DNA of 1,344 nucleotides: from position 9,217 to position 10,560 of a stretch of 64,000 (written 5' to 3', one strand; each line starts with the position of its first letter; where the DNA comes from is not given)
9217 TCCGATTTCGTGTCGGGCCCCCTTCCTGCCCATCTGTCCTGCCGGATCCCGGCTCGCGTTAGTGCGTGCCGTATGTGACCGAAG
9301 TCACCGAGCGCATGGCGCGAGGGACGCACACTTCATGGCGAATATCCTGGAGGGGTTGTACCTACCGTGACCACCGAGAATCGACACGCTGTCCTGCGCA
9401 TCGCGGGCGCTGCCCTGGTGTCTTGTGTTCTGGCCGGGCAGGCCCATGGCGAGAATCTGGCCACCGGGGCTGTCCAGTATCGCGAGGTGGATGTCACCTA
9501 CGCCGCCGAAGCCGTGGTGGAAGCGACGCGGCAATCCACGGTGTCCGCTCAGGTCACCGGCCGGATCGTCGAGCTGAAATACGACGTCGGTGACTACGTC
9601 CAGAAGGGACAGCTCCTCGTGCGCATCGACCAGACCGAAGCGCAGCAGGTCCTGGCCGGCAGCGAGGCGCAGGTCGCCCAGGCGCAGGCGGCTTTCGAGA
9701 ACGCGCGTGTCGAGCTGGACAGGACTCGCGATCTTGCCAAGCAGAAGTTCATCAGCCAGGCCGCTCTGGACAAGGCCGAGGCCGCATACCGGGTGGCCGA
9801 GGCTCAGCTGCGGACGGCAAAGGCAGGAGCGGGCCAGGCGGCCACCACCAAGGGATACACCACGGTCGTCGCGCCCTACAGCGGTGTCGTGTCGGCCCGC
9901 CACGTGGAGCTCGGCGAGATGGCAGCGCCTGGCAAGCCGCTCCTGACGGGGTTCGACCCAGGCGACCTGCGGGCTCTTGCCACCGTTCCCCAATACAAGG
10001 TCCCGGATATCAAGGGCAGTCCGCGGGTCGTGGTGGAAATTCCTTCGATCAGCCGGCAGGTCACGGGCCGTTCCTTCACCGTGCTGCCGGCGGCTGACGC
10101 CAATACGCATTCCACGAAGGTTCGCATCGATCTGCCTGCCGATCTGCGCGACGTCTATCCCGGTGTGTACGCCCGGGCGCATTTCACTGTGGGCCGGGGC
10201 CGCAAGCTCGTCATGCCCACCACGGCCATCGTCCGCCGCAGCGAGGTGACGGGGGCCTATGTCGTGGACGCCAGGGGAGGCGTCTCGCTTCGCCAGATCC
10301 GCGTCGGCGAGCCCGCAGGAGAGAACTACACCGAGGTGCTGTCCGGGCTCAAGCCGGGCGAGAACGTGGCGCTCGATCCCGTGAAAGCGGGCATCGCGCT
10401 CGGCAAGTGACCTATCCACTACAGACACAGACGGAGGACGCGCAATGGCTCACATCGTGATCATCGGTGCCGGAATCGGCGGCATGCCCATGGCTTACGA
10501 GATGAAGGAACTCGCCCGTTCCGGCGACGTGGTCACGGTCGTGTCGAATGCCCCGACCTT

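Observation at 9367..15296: Sulfide:quinone oxidoreductase embedded between the adaptor and pump genes of an RND efflux system, followed by DUF2892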

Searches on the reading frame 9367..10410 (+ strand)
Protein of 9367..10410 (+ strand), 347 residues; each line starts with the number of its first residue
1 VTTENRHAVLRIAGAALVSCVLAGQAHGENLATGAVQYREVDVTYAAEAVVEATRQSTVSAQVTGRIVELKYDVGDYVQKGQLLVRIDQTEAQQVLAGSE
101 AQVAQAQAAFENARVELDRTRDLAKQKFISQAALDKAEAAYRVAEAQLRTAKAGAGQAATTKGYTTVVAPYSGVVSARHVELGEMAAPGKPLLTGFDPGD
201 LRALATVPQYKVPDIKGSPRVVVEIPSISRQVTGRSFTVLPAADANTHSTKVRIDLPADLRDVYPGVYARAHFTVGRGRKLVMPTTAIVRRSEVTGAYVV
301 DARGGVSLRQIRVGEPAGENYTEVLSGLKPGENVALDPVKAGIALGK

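Call 9: search_protein_families(library=pfam, proteins=[window:9367-10410:+])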
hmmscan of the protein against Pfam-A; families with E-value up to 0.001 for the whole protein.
window:9367-10410:+ (347 aa): 4 families
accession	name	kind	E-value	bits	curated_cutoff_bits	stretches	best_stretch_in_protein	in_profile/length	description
PF16576.10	HlyD_D23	-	7.9e-20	71.5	30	1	50-269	13-214/214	Barrel-sandwich domain of CusB or HlyD membrane-fusion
PF13437.12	HlyD_3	-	2.5e-16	60.8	22.2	1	166-263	1-103/106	HlyD family secretion protein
PF13533.13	Biotin_lipoyl_2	-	7.8e-07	29.2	29.8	1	58-88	2-32/32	Biotin-lipoyl like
PF00364.28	Biotin_lipoyl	-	1.2e-06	28.7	22.1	0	57-87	43-73/73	Biotin-requiring enzyme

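Call 15: search_protein_families(library=ncbifam, proteins=[window:9367-10410:+])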
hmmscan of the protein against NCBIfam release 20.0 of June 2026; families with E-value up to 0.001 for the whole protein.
window:9367-10410:+ (347 aa): 25 families
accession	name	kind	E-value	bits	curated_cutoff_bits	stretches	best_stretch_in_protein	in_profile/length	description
TIGR01730.1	RND_mfp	subfamily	2.9e-58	197.3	94.9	1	35-339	5-310/322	efflux RND transporter periplasmic adaptor subunit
TIGR00999.1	8a0102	subfamily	7e-40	136.9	319.3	1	75-336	1-264/271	CzcB/NccB family metal efflux transporter periplasmic adaptor subunit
NF008589.1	PRK11556.1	equivalog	2.1e-25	89.5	391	1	45-339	73-376/392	MdtA/MuxA family multidrug efflux RND transporter periplasmic adaptor subunit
NF007132.1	PRK09578.1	equivalog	3.2e-21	75.5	512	2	33-175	40-184/396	MexX/AxyX family multidrug efflux RND transporter periplasmic adaptor subunit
NF033138.2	RND-peri-MexC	equivalog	1.8e-19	70.1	625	1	36-186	43-193/375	MexC family multidrug efflux RND transporter periplasmic adaptor subunit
NF007362.0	PRK09859.1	equivalog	7.6e-19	68.1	738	1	58-185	63-190/385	multidrug transporter subunit MdtE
TIGR00998.1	8a0101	subfamily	3.2e-17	62.5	390.8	2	47-104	34-90/334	EmrA/EmrK family multidrug efflux transporter periplasmic adaptor subunit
NF008606.0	PRK11578.1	equivalog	7e-17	61.6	342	1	26-176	31-195/371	macrolide transporter subunit MacA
NF007850.1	PRK10559.1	equivalog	6.4e-15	55.1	400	1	58-190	42-173/303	p-hydroxybenzoic acid efflux pump subunit AaeA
NF002939.0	PRK03598.1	equivalog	3.4e-14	52.7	393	3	55-111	43-99/332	secretion protein HlyD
NF011604.1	PRK15030.1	equivalog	3.9e-14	52.4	765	1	41-187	50-196/397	multidrug efflux RND transporter periplasmic adaptor subunit AcrA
NF045904.1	RND-peri-MexE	equivalog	1.1e-13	50.9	714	1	50-195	57-202/390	multidrug efflux RND transporter periplasmic adaptor subunit MexE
NF007785.0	PRK10476.1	equivalog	2.8e-13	49.4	376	2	36-113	29-105/347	multidrug transporter subunit MdtN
NF000272.2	OqxA_adapt_sub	exception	5.5e-13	48.6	835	1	44-187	55-198/391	multidrug efflux RND transporter periplasmic adaptor subunit OqxA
NF033834.1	RND_adapt_MexA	exception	5.5e-11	42.2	750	2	10-189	14-182/373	multidrug efflux RND transporter periplasmic adaptor subunit MexA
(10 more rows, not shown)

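Call 67: search_solved_structures(query=window:9367-10410:+, max_evalue=0.001)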
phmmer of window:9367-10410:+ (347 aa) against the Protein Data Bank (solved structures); distinct sequences matched with E-value up to 0.001: 25.
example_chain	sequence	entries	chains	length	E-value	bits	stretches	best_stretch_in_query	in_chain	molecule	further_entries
6vej_P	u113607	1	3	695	1.9e-49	172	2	50-335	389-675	Probable Resistance-Nodulation-Cell Division (RND) efflux membrane fusion protein,Probable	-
20yy_D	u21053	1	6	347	7.9e-25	91.1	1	43-336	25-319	Multidrug efflux RND transporter periplasmic adaptor subunit MexJ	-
3lnn_A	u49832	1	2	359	1.2e-16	64.3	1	39-342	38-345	Membrane fusion protein (MFP) heavy metal cation efflux ZneB (CzcB-like)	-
9j3d_D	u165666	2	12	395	1.8e-12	50.6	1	49-337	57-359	RND efflux system, MexC-like protein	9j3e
9qgy_G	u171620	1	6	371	2.6e-12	50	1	40-344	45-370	Macrolide export protein MacA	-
5nik_D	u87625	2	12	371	5.5e-12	49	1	40-344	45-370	Macrolide export protein MacA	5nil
3fpp_A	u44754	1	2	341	7.3e-12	48.6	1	45-344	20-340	Macrolide-specific efflux protein macA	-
4dk0_A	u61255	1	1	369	8.5e-12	48.3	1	39-215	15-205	Putative MacA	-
9tg4_D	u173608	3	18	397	8.7e-12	48.3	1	11-190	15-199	Multidrug efflux pump subunit AcrA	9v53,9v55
5v5s_D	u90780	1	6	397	2.3e-11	46.9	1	11-190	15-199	Multidrug efflux pump subunit AcrA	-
5ng5_E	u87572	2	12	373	4e-11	46.1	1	38-190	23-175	Multidrug efflux pump subunit AcrA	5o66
4l8j_A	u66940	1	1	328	2e-10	43.8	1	48-336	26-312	Putative efflux transporter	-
2f1m_A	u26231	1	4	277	4.1e-09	39.5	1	49-190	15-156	Acriflavine resistance protein A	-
4dk1_A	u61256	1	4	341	1.4e-08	37.8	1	38-215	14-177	Putative MacA, Multidrug resistance protein mexA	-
4tko_B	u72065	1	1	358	3.5e-08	36.5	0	48-93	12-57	EmrA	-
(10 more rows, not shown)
